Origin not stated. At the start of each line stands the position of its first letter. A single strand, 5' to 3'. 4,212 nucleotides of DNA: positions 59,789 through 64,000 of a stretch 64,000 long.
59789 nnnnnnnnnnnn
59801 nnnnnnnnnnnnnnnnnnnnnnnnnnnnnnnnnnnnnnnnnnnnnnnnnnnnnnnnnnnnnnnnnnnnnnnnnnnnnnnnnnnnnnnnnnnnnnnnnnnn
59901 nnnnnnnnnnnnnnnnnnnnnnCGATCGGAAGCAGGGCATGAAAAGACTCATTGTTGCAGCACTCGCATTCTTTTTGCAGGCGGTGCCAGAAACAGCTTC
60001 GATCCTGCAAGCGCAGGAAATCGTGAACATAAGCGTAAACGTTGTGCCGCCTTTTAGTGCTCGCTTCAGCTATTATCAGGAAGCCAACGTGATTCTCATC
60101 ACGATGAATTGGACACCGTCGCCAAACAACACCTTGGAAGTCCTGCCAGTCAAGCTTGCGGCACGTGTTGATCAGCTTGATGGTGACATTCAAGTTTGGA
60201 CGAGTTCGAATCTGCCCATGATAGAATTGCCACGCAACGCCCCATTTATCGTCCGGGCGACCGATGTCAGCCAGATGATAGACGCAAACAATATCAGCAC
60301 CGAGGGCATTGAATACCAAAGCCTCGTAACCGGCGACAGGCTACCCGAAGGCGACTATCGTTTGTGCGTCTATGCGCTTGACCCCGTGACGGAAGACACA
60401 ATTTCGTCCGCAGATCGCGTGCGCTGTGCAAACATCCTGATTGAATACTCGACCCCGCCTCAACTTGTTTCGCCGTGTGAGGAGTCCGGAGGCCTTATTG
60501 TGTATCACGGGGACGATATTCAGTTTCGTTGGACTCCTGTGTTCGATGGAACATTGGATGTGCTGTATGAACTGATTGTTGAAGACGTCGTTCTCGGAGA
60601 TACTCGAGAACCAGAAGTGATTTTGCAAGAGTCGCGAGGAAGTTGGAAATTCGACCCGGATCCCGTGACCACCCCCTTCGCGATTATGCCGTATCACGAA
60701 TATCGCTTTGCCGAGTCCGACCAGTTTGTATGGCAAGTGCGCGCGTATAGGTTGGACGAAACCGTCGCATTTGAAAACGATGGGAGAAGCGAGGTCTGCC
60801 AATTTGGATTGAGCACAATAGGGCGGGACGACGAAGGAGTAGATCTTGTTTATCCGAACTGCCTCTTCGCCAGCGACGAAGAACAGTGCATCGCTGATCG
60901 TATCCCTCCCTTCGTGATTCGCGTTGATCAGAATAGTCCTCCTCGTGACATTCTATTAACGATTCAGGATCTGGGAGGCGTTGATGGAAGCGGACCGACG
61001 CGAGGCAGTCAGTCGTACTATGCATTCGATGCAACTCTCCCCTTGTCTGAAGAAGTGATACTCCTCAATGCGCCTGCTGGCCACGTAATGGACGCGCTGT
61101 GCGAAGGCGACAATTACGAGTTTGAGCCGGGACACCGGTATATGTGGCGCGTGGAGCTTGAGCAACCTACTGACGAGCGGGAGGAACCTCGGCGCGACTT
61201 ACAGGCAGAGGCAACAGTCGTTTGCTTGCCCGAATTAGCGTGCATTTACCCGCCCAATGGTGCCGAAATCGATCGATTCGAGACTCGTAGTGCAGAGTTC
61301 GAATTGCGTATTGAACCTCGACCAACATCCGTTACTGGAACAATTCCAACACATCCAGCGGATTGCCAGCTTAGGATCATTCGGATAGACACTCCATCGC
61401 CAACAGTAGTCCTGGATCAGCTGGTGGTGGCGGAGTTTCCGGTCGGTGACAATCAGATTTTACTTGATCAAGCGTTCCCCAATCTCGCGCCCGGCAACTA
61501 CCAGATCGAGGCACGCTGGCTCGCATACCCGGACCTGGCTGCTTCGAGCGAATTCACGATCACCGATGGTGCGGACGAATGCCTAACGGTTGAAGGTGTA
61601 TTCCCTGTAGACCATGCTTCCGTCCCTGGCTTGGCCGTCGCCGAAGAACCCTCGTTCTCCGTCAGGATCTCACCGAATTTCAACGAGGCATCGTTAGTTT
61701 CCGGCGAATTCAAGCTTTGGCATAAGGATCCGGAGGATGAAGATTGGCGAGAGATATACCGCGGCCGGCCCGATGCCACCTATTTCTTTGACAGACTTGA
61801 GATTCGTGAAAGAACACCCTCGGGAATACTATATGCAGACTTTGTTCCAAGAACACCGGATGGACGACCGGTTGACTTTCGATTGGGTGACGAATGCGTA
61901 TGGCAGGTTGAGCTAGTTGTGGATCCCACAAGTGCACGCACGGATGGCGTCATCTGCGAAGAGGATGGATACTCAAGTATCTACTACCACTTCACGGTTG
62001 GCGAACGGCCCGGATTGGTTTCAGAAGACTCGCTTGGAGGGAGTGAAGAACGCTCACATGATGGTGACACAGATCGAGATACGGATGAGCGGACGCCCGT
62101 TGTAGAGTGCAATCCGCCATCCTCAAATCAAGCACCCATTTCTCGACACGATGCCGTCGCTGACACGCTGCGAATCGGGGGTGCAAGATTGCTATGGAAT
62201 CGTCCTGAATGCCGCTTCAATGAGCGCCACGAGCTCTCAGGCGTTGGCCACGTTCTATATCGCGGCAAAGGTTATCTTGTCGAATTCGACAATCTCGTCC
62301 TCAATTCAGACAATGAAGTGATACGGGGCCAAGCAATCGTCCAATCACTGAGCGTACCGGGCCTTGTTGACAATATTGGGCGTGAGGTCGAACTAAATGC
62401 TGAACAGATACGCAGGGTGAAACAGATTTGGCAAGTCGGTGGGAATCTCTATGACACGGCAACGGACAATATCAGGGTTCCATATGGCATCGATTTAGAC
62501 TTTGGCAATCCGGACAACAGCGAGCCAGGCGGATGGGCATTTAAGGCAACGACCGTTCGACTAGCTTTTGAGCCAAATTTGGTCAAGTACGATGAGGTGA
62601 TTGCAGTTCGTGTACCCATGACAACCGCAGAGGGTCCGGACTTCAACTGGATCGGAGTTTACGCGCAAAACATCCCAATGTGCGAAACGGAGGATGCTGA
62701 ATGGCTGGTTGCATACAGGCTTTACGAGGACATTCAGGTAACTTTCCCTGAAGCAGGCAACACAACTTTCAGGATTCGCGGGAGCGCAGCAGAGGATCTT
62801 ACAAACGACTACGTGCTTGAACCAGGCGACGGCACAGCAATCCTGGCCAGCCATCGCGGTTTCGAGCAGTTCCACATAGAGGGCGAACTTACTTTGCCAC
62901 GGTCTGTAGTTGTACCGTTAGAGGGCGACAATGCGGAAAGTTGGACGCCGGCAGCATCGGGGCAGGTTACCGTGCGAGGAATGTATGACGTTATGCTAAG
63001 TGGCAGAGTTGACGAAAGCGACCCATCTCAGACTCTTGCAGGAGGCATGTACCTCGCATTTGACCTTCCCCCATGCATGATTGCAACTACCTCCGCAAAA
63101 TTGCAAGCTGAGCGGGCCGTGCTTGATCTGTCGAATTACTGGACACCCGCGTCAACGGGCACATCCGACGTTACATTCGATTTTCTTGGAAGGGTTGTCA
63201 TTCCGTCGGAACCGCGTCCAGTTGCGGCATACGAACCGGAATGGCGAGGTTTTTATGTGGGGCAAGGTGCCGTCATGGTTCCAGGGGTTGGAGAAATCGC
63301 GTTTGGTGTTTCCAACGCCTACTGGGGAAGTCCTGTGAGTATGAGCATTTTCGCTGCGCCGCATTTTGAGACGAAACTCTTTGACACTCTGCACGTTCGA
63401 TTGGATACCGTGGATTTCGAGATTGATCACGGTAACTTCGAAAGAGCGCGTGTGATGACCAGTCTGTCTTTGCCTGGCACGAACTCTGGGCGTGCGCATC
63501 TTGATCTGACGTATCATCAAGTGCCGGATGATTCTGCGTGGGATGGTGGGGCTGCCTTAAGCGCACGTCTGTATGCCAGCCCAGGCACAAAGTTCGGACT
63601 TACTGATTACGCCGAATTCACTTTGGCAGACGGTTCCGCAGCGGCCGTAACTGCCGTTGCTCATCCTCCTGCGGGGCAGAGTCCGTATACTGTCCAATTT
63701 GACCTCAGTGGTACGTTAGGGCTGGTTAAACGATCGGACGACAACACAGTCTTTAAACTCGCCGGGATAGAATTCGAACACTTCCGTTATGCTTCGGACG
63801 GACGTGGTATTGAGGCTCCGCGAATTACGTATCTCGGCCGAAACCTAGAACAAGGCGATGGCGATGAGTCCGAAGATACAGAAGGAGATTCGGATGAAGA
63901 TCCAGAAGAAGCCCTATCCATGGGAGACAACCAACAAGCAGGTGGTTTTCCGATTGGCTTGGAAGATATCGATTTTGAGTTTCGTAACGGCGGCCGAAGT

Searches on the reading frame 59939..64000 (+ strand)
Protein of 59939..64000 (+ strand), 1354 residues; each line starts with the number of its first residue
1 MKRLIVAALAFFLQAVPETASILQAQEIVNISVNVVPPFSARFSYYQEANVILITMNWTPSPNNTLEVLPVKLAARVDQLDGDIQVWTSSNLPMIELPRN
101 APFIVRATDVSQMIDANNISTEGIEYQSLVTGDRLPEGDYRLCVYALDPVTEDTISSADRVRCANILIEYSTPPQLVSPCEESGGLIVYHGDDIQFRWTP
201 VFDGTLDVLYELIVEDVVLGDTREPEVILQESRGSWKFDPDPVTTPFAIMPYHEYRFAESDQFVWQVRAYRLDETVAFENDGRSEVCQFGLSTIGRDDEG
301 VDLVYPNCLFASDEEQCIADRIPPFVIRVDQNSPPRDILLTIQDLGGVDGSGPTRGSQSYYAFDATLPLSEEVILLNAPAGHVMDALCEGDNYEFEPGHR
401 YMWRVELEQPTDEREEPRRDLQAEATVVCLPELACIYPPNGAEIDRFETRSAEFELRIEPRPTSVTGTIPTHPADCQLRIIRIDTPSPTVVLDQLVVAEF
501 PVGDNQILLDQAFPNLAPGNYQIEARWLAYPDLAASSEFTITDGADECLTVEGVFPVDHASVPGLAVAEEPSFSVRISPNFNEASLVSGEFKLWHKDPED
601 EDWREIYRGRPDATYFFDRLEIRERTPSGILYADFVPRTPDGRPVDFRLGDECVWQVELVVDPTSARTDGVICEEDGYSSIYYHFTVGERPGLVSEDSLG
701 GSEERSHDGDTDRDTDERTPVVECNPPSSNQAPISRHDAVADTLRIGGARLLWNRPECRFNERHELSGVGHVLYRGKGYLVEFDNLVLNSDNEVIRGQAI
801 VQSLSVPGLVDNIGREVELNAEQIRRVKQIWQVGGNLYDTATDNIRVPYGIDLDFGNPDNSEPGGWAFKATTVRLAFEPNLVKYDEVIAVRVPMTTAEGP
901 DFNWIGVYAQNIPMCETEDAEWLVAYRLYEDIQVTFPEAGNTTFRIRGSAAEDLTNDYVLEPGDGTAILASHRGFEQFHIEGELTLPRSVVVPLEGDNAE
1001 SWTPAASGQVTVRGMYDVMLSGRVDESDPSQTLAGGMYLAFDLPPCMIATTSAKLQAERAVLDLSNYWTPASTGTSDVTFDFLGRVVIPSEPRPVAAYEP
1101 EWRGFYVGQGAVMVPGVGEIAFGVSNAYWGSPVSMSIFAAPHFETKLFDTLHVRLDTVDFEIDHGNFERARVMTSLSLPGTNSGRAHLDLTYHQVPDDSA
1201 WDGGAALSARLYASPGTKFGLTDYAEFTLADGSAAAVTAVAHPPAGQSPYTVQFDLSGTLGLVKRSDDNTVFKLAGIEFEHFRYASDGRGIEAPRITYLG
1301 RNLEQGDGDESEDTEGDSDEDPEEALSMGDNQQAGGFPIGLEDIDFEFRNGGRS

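Call 36: search_protein_families(library=pfam, proteins=[window:59939-64000:+])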
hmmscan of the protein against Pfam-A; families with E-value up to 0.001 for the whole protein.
window:59939-64000:+ (1354 aa): 0 families

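Call 44: find_homologous_proteins(query=window:59939-64000:+, max_evalue=1e-20)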
Query window:59939-64000:+: 8000 candidates shared short words with the query, none scored E <= 1e-20.

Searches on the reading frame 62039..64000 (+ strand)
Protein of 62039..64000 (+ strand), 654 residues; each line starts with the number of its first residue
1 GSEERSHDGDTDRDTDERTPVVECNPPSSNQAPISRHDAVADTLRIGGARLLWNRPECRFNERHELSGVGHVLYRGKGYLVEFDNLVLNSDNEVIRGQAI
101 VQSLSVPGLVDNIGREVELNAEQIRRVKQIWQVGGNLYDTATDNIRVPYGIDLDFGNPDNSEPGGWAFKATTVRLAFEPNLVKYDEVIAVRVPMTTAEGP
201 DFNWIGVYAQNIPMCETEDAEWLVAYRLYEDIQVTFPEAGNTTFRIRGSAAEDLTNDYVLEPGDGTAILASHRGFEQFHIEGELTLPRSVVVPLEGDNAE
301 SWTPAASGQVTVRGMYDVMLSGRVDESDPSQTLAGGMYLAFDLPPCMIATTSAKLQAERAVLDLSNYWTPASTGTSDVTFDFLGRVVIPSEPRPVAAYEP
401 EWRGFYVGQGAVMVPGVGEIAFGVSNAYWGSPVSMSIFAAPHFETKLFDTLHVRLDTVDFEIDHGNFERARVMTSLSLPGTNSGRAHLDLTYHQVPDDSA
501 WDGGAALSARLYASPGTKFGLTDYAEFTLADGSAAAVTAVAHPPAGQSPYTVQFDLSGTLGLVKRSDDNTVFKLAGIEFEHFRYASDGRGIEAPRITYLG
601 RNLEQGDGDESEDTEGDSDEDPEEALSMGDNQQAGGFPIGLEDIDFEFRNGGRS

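Call 45: find_related_loci(query=window:62039-64000:+, collection=metagenome_contigs, flank=10000)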
Query window:62039-64000:+ (654 aa) in metagenome_contigs; peptide patterns used: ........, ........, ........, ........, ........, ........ (x = any residue, [..] = any of these).
55 stretches matched a pattern; 1 encode a relative of the query (tblastn E <= 1e-3); 1 distinct loci.
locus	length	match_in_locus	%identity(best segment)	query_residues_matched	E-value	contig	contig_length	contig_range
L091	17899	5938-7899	85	1-654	0e+0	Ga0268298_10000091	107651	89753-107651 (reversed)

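Call 59: search_protein_families(library=phrogs, proteins=[L091:11061-13070:+, L091:13437-16532:-, L091:16529-17665:-], max_evalue=0.01)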
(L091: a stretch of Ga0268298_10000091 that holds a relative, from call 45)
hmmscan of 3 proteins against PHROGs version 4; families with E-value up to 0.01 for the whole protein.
L091:11061-13070:+ (669 aa): 6 families
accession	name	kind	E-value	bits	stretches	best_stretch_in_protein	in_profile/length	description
phrog_31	-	tail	4.6e-14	52.2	2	205-373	891-1055/1565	central tail fiber J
phrog_32822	-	head and packaging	4.7e-11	42.1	1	216-376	610-757/1548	virion structural protein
phrog_11157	-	unknown function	0.00015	19.3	0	353-393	2642-2681/3825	-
phrog_10993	-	head and packaging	0.00045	20.2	0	214-272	296-346/556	Hoc-like head decoration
phrog_23968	-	tail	0.0013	18.1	1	256-382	203-328/689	minor tail protein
phrog_31834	-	tail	0.0014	16.9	0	530-578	772-823/1704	tail protein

L091:13437-16532:- (1031 aa): 1 family
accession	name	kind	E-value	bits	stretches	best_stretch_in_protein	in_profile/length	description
phrog_7301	-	unknown function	5.2e-249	829.9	1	3-1009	3-1027/1035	-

L091:16529-17665:- (378 aa): 2 families
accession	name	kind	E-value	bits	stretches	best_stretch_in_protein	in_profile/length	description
phrog_13642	-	unknown function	5.4e-35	122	2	103-367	180-456/459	-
phrog_4949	-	unknown function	4.2e-07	30.5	1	70-163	84-183/447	-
